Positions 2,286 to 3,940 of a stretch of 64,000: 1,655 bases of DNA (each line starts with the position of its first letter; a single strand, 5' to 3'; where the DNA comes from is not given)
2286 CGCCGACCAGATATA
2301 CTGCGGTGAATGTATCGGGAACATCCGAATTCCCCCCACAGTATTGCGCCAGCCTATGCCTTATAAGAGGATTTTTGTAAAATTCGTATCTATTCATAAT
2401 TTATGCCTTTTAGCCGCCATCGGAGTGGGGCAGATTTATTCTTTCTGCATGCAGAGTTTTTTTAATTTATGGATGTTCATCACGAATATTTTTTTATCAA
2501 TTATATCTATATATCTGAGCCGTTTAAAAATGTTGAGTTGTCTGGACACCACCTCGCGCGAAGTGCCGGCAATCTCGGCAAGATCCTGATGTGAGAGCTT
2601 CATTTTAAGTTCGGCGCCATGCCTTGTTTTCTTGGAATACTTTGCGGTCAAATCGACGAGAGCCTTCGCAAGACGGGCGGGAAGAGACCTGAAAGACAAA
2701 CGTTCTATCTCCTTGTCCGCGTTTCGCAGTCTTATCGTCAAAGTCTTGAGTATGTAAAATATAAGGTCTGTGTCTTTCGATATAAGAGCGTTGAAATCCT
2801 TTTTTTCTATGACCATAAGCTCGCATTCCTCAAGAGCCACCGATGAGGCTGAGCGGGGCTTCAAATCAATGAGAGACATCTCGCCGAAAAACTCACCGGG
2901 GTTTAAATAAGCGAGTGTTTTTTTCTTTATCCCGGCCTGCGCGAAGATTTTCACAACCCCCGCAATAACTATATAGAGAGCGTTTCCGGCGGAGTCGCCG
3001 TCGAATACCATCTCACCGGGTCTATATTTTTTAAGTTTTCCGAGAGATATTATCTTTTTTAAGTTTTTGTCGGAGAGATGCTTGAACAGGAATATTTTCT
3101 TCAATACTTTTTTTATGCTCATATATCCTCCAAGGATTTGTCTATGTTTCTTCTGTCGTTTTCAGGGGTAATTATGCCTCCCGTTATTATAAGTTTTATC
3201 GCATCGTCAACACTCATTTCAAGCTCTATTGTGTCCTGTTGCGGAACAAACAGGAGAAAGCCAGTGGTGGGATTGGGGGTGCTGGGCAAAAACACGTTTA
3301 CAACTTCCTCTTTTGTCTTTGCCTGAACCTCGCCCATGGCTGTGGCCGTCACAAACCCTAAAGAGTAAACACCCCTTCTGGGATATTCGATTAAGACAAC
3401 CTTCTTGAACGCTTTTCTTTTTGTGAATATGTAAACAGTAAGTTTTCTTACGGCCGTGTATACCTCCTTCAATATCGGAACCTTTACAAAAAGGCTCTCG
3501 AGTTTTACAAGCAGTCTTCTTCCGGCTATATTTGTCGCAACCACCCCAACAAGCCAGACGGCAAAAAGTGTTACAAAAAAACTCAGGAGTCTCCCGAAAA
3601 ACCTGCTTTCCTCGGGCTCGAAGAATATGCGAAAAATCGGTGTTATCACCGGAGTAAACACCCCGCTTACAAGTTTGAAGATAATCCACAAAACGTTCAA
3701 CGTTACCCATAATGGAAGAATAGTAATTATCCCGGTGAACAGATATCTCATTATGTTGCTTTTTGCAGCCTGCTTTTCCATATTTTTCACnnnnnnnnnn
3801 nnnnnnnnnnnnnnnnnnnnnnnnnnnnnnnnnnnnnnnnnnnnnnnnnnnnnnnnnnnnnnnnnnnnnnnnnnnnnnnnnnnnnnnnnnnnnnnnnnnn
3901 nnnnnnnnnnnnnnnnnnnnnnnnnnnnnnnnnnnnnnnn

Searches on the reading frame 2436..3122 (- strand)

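Call 54: search_protein_families(library=pfam, max_evalue=0.00001, proteins=[window:2436-3122:-])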
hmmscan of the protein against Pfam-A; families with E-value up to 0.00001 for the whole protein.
window:2436-3122:- (228 aa): 2 families
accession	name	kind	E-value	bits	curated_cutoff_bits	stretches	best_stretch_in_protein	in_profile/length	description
PF00027.35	cNMP_binding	-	9.7e-23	80.4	27.5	1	31-117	2-89/89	Cyclic nucleotide-binding domain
PF13545.12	HTH_Crp_2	-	1.2e-15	57.6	27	1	149-223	1-70/70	Crp-like helix-turn-helix domain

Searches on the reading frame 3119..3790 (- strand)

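Call 54: search_protein_families(library=pfam, max_evalue=0.00001, proteins=[window:3119-3790:-])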
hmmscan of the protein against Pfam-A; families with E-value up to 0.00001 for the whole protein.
window:3119-3790:- (223 aa): 1 family
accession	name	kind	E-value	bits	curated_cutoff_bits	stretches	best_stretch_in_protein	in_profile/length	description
PF04367.18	DUF502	-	2e-30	105.3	23.8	1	73-176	2-107/107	Protein of unknown function (DUF502)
